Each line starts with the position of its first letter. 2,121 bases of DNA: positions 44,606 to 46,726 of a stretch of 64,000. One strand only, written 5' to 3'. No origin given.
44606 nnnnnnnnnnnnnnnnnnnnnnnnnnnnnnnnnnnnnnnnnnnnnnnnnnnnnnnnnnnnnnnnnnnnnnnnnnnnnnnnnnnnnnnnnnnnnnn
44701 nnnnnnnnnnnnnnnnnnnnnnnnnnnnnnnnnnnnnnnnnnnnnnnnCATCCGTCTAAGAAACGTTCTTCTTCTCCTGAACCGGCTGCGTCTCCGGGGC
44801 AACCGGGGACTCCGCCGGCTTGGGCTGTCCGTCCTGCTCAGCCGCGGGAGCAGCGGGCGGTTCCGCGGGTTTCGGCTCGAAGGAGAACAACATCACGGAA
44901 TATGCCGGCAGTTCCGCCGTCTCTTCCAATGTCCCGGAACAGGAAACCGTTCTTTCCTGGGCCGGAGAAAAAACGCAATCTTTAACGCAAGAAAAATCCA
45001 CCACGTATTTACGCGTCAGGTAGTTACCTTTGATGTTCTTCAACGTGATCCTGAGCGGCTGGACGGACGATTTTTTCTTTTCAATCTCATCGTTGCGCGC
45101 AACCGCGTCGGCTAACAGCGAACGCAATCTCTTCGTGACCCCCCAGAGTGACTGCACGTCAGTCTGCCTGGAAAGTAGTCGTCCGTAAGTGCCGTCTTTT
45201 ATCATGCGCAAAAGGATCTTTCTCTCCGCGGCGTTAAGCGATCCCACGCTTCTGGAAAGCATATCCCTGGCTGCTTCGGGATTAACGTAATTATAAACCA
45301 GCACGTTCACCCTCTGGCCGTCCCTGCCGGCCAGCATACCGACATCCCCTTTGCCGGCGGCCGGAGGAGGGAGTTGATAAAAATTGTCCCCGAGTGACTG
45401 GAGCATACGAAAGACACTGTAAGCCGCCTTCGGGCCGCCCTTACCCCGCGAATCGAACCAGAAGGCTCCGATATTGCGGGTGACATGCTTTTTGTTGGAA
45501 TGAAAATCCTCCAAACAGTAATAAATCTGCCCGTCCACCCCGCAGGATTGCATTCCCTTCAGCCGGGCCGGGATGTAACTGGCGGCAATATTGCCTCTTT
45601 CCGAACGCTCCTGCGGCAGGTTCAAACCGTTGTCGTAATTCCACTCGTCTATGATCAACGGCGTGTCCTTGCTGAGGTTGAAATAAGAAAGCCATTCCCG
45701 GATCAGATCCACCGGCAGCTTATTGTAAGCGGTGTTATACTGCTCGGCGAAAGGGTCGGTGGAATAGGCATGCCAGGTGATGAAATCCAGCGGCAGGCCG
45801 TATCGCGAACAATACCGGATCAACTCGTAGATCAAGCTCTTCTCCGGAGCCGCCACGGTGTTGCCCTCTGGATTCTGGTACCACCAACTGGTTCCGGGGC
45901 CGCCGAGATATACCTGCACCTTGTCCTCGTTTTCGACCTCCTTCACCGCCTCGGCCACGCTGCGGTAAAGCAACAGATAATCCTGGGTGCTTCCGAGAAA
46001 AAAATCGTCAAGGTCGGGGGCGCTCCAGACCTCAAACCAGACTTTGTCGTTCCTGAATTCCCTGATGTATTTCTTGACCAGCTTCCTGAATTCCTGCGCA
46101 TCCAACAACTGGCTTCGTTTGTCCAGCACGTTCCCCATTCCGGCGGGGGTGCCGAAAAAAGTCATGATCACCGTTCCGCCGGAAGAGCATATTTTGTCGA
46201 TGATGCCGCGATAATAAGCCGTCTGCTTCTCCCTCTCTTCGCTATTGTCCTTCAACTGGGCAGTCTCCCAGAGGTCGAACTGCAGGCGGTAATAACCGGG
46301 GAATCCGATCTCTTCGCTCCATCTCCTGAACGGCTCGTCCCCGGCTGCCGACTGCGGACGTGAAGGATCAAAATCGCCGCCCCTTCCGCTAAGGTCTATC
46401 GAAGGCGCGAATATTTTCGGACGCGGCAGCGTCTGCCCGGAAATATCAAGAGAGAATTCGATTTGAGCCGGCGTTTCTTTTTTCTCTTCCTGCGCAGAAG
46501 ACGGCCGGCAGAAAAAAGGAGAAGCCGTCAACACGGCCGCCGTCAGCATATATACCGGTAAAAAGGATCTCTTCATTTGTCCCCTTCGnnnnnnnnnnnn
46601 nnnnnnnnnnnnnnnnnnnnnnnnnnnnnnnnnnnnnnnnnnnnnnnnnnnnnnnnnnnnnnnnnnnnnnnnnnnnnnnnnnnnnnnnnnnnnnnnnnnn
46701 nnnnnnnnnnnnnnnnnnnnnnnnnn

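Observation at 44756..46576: Secreted GH39-like TIM-barrel protein whose acid/base motif WNEP has become WSAP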

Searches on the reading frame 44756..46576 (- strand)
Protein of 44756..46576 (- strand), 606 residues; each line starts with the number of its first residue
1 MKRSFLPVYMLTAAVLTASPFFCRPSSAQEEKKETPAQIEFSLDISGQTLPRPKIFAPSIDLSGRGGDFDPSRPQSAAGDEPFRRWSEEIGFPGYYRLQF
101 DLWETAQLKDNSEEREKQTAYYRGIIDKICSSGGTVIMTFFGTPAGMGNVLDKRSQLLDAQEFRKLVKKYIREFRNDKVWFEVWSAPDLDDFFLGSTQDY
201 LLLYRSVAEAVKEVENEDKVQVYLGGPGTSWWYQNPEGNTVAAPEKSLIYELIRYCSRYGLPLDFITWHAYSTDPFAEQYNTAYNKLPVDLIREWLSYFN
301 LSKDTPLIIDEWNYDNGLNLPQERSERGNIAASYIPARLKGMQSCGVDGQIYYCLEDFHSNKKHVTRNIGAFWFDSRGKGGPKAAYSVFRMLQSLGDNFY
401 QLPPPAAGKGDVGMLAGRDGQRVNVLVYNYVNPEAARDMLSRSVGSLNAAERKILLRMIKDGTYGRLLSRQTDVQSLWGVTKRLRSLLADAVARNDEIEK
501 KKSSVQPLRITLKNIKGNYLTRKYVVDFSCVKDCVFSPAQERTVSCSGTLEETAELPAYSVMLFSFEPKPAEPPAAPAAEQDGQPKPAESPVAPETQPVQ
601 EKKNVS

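Call 3: search_protein_families(library=pfam, proteins=[window:44756-46576:-], max_evalue=1)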
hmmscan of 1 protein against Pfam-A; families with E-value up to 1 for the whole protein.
window:44756-46576:- (606 aa): 1 family
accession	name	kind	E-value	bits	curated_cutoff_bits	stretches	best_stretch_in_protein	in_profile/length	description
PF01229.23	Glyco_hydro_39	-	6.4e-18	65.3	26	1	148-396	116-351/472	Glycosyl hydrolases family 39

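Call 4: search_protein_families(library=ncbifam, proteins=[window:44756-46576:-], max_evalue=1)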
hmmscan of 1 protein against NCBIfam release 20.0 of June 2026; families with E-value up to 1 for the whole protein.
window:44756-46576:- (606 aa): 3 families
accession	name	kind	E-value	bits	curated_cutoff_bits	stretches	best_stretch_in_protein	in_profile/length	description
TIGR01836.1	PHA_synth_III_C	subfamily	0.09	11.8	365.3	1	153-222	73-140/350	class III poly(R)-hydroxyalkanoic acid synthase subunit PhaC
NF041080.1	DGGGPL_reductase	equivalog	0.12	11.2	580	1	198-240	176-220/447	digeranylgeranylglycerophospholipid reductase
NF043005.1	sce4755_fam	hypoth_equivalog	0.15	12.1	75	1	85-120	54-89/146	SCE4755 family polysaccharide monooxygenase-like protein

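Call 5: search_solved_structures(query=window:44756-46576:-, max_evalue=10, show_alignments=3)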
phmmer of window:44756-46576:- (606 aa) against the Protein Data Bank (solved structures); distinct sequences matched with E-value up to 10: 10.
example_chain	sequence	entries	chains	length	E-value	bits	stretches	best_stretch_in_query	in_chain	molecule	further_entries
6uqj_A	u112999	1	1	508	9.1e-11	43.9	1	154-467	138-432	Beta-xylosidase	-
8i0j_A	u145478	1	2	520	1.4e-08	36.7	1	178-464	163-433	Glycoside hydrolase family 39 beta-xylosidase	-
8i0x_B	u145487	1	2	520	1.4e-08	36.7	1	178-464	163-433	Glycoside hydrolase family 39 beta-xylosidase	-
2bfg_A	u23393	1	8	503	6e-07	31.3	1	171-397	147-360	BETA-XYLOSIDASE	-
2bs9_A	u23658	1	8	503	3.1e-06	29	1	171-397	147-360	BETA-XYLOSIDASE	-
1w91_A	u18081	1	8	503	3.4e-06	28.8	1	171-397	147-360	BETA-XYLOSIDASE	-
6yyh_A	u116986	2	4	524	4.8e-05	25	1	159-290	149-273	Beta-xylosidase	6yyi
1px8_A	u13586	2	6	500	9.3e-05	24.1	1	178-358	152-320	Beta-xylosidase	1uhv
4m29_A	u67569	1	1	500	9.7e-05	24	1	174-464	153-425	Beta-xylosidase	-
4ekj_A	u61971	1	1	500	0.00017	23.2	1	174-464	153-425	Beta-xylosidase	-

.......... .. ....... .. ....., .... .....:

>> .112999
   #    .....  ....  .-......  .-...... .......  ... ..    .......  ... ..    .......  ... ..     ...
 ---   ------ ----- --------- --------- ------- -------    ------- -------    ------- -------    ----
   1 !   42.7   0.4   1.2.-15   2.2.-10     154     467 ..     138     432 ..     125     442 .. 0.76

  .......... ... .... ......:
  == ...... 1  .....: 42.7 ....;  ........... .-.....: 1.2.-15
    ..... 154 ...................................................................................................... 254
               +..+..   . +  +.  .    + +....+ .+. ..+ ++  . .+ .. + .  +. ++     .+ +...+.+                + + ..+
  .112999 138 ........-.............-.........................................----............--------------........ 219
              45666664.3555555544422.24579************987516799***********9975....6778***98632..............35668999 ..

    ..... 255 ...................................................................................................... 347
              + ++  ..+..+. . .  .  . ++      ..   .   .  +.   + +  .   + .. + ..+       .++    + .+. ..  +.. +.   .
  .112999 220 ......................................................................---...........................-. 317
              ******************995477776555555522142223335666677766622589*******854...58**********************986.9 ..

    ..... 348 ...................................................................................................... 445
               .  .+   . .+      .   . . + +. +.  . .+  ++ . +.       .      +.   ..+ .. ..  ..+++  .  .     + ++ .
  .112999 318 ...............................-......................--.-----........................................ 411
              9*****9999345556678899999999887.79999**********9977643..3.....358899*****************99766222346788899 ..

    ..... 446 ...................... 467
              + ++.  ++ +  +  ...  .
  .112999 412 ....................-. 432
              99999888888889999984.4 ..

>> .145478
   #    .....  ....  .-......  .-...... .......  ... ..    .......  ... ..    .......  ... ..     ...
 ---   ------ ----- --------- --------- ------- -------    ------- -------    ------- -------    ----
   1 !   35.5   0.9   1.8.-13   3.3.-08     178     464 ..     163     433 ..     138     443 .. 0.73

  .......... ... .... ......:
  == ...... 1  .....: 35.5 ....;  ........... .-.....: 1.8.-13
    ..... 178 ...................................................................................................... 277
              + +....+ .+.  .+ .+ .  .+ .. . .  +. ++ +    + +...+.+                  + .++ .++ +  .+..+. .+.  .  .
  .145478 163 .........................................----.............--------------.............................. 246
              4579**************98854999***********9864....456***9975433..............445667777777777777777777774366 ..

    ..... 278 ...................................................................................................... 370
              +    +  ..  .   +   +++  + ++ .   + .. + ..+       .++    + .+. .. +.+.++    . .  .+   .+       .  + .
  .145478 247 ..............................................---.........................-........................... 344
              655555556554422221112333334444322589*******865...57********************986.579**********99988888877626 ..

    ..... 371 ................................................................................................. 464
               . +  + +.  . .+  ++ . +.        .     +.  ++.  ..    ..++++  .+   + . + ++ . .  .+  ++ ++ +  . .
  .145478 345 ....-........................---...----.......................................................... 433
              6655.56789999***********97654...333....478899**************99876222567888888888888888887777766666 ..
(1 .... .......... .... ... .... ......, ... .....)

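Call 6: find_homologous_proteins(query=window:44756-46576:-, max_evalue=0.001)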
Query window:44756-46576:- (606 aa): 783 proteins with E <= 0.001 among 8000 candidates; the best 120 are listed.
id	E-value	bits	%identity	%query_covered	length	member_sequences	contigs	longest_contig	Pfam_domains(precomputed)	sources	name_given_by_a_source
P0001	0.0e+0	1352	96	100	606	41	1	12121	PF01229.23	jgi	-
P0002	0.0e+0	1219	86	100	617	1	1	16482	PF01229.23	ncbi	-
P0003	0.0e+0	1098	78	100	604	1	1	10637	PF01229.23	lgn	-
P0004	4.9e-296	1001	72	97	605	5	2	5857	PF01229.23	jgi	-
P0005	9.5e-295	997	72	99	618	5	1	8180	PF01229.23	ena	-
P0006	7.4e-174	598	48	90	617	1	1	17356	PF01229.23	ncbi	-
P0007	1.9e-173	596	47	93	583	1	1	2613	PF01229.23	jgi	jgi:hypothetical protein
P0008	2.1e-172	593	49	91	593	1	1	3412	PF01229.23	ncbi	-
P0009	4.1e-172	592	47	92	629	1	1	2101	PF01229.23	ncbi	-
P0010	6.9e-172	591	47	98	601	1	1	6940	PF00150.25,PF01229.23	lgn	-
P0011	1.7e-171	590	47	93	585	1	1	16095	PF00150.25,PF01229.23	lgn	-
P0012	2.4e-171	589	47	95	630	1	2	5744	PF01229.23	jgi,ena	-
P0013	1.7e-170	586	47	90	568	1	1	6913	PF01229.23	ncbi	ncbi:MAG: hypothetical protein ABIA66_01060 [Candidatus Omnitrophota bacterium]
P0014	2.5e-170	586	46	96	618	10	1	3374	PF01229.23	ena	-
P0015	3.1e-170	586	46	98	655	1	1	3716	PF00150.25,PF01229.23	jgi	-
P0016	4.5e-170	585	47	97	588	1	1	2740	PF00150.25,PF01229.23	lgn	-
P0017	5.7e-170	585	47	95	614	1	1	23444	PF01229.23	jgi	jgi:hypothetical protein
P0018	6.4e-170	585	48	89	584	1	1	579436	PF01229.23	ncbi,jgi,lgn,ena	ncbi:MAG: hypothetical protein WC532_03610 [Candidatus Omnitrophota bacterium]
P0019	1.2e-169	584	47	93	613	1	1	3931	PF01229.23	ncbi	-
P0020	1.3e-169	583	46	96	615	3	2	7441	PF01229.23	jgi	jgi:hypothetical protein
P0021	1.4e-169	583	48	90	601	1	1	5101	PF01229.23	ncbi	-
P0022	1.5e-169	583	47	92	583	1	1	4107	PF01229.23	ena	-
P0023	3.0e-169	582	48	87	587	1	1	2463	PF01229.23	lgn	-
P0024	4.8e-169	582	48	92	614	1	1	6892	PF01229.23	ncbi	-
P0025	5.2e-169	581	46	97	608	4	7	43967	PF01229.23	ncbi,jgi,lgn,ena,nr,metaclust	ncbi:MAG: hypothetical protein COX40_06250 [Candidatus Omnitrophica bacterium CG23_combo_of_CG06-09_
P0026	5.4e-169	581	47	94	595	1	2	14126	PF01229.23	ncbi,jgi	-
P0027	7.4e-169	581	47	90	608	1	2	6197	PF01229.23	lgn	-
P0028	1.0e-168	580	47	87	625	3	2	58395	PF01229.23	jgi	jgi:hypothetical protein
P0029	1.2e-168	580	47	94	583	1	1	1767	PF01229.23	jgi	jgi:hypothetical protein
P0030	1.3e-168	580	49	87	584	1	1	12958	PF01229.23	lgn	-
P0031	1.5e-168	580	47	94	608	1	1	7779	PF01229.23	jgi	-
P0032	1.6e-168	580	47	93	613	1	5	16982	PF01229.23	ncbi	-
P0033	1.6e-168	580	47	93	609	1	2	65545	PF01229.23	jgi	jgi:hypothetical protein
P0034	1.9e-168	580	45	98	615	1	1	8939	PF01229.23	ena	-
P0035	2.5e-168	579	47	88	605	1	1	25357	PF01229.23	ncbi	ncbi:MAG: hypothetical protein ABIH18_06115 [Candidatus Omnitrophota bacterium]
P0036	2.6e-168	579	46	98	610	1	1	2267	PF01229.23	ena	-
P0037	3.2e-168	579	47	94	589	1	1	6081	PF01229.23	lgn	-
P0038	3.2e-168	579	47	90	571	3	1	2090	PF01229.23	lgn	-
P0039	3.9e-168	579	47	91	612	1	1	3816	PF01229.23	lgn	-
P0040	6.1e-168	578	45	94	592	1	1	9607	PF01229.23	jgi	jgi:hypothetical protein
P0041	1.1e-167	577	46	88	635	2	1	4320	PF01229.23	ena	-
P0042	1.2e-167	577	48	87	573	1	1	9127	PF01229.23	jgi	jgi:hypothetical protein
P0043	2.1e-167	576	46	99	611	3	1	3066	PF01229.23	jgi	-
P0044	2.3e-167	576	47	93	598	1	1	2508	PF01229.23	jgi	jgi:hypothetical protein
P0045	2.5e-167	576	48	90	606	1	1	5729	PF01229.23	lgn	-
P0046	3.3e-167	576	48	88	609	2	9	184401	PF01229.23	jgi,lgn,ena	jgi:uncharacterized protein YeaO (DUF488 family)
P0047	3.7e-167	575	48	89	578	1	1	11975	PF01229.23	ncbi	-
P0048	3.8e-167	575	46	95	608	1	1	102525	PF01229.23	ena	-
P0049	4.3e-167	575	46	95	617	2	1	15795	PF01229.23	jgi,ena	-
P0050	5.5e-167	575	45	100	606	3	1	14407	PF01229.23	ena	-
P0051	6.6e-167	575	46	93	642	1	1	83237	PF01229.23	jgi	-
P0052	6.7e-167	575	46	93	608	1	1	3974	PF01229.23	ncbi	-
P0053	7.8e-167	574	45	97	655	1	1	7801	PF01229.23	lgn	-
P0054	9.9e-167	574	46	93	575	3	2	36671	PF01229.23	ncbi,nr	ncbi:MAG: hypothetical protein KKH29_05030 [Candidatus Omnitrophica bacterium]|nr:hypothetical prote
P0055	1.0e-166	574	47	87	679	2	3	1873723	PF01229.23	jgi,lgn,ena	-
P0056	1.2e-166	574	46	88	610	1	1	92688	PF01229.23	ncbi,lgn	-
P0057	1.4e-166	574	46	91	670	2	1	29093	PF01229.23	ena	-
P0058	1.4e-166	573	45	98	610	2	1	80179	PF00150.25,PF01229.23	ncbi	-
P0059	1.5e-166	573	46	95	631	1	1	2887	PF01229.23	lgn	-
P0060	1.7e-166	573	46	93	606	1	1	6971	PF01229.23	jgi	-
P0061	2.2e-166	573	46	93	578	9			PF01229.23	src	-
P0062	2.2e-166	573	46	98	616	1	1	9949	PF01229.23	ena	-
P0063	2.4e-166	573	46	93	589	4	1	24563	PF01229.23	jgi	-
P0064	2.7e-166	573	50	84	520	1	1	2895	PF01229.23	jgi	jgi:hypothetical protein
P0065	3.4e-166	572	46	90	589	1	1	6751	PF01229.23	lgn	-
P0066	4.0e-166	572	46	98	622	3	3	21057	PF01229.23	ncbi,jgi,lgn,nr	ncbi:MAG: hypothetical protein FJZ08_00790 [Candidatus Omnitrophica bacterium]|nr:hypothetical prote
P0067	6.2e-166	571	45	99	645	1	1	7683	PF01229.23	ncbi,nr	ncbi:MAG: hypothetical protein NT066_02270 [Candidatus Omnitrophica bacterium]|nr:hypothetical prote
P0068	6.8e-166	571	46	94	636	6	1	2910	PF01229.23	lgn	-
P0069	1.1e-165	570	46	95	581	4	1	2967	PF01229.23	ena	-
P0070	1.2e-165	570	45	99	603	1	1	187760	PF01229.23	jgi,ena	-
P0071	1.2e-165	570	48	88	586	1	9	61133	PF01229.23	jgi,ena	jgi:hypothetical protein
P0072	1.7e-165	570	47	90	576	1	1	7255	PF01229.23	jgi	jgi:hypothetical protein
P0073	1.8e-165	570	44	98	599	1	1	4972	PF01229.23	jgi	-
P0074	1.8e-165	570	46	94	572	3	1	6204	PF01229.23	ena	-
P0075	1.9e-165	570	47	92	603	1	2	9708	PF01229.23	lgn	-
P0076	2.8e-165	569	45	97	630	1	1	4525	PF01229.23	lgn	-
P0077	3.2e-165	569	47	91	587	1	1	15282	PF01229.23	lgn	-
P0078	3.3e-165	569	45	93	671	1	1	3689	PF01229.23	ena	-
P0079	4.1e-165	569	48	90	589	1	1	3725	PF01229.23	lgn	-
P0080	4.3e-165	569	47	90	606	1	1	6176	PF01229.23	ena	-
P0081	4.5e-165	568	47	89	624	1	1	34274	PF01229.23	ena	-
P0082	5.1e-165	568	45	96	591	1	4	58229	PF01229.23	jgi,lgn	-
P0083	5.4e-165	568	47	93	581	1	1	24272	PF01229.23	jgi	-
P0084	7.4e-165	568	46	96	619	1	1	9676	PF01229.23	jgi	jgi:hypothetical protein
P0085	8.1e-165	568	46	93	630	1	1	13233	PF01229.23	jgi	jgi:hypothetical protein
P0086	8.5e-165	568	45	93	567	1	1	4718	PF01229.23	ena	-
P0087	9.5e-165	567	45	100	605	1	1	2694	PF01229.23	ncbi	-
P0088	1.1e-164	567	45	95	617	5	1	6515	PF01229.23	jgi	-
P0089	1.1e-164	567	44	94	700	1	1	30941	PF01229.23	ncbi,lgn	-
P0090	1.1e-164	567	44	93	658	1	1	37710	PF01229.23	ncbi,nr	ncbi:MAG: hypothetical protein NTU54_08370 [Candidatus Omnitrophica bacterium]|nr:hypothetical prote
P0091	1.2e-164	567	46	90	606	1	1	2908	PF01229.23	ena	-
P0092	1.4e-164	567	45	98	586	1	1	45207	PF01229.23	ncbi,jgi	ncbi:MAG: hypothetical protein WC315_01120 [Candidatus Omnitrophota bacterium]|jgi:beta-xylosidase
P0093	1.9e-164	566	47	92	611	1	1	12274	PF01229.23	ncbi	-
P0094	1.9e-164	566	45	100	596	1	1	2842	PF01229.23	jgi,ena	-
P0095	2.3e-164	566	44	100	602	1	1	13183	PF01229.23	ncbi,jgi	jgi:hypothetical protein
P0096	2.4e-164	566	45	96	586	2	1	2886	PF01229.23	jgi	-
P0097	2.5e-164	566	45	100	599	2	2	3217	PF01229.23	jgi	-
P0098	2.5e-164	566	45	99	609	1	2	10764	PF00150.25,PF01229.23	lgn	-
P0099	2.7e-164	566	46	95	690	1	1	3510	PF01229.23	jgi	jgi:hypothetical protein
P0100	3.0e-164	566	46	93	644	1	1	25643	PF01229.23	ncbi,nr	ncbi:MAG: hypothetical protein NT033_07675 [Candidatus Omnitrophica bacterium]|nr:hypothetical prote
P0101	3.1e-164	566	46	92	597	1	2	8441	PF00150.25,PF01229.23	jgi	-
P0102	3.1e-164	566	46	96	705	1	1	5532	PF01229.23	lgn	-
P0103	3.4e-164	566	44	92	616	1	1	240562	PF01229.23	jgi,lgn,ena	-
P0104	3.7e-164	565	45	95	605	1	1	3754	PF01229.23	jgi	jgi:hypothetical protein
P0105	4.6e-164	565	45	94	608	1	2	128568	PF01229.23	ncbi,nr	ncbi:MAG: hypothetical protein PHC54_03980 [Candidatus Omnitrophica bacterium]|nr:hypothetical prote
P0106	5.3e-164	565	48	88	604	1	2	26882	PF01229.23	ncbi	-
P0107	5.5e-164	565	46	93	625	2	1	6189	PF01229.23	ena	-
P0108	5.7e-164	565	45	96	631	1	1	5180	PF01229.23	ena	-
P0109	6.6e-164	565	46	96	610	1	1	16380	PF01229.23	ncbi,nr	ncbi:MAG: hypothetical protein PHN59_00870 [Candidatus Omnitrophica bacterium]|nr:hypothetical prote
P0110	8.0e-164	564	46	93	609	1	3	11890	PF01229.23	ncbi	-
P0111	8.4e-164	564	45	93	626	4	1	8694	PF01229.23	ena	-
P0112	8.9e-164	564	44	98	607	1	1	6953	PF01229.23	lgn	-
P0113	9.8e-164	564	47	91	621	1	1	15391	PF01229.23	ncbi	-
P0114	1.0e-163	564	45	95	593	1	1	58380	PF01229.23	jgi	-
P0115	1.1e-163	564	44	96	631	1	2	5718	PF01229.23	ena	-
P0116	1.2e-163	564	45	94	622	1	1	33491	PF01229.23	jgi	jgi:hypothetical protein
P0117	1.2e-163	564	44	93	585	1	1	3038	PF01229.23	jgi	-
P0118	1.4e-163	564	45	95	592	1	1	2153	PF01229.23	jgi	-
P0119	1.4e-163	564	45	95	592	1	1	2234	PF01229.23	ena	-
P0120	1.4e-163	564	45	94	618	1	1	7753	PF01229.23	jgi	jgi:beta-xylosidase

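Call 10: search_protein_representatives(protein=window:44756-46576:-)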
Query: 606 residues. Proteins with E-value up to 0.001 (for the whole library): 730; up to 1e-10: 147; up to 1e-30: 13. The best 150 are listed.
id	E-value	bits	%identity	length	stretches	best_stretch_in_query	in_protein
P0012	7.7e-172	589.1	47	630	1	21-603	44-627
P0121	3.1e-141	488.1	42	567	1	38-566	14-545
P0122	5.8e-103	361.7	40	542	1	60-543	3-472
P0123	6.5e-103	361.5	36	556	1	32-564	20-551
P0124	1.8e-100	353.4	45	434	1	203-577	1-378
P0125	2.6e-100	352.9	54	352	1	38-327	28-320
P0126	9.9e-67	242.0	44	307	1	290-580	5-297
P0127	9.0e-57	209.1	59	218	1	138-297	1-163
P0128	2.9e-47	177.7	49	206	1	35-208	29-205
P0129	4.4e-37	144.1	34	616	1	78-446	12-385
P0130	1.1e-36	142.8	30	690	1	53-529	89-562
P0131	7.8e-35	136.7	32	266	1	344-591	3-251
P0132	2.0e-32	128.7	49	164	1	37-168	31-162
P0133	2.2e-30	122.0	34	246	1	369-593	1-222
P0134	7.4e-30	120.2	42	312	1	38-201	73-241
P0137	7.5e-27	110.3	31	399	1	125-463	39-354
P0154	2.0e-21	92.4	36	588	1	158-390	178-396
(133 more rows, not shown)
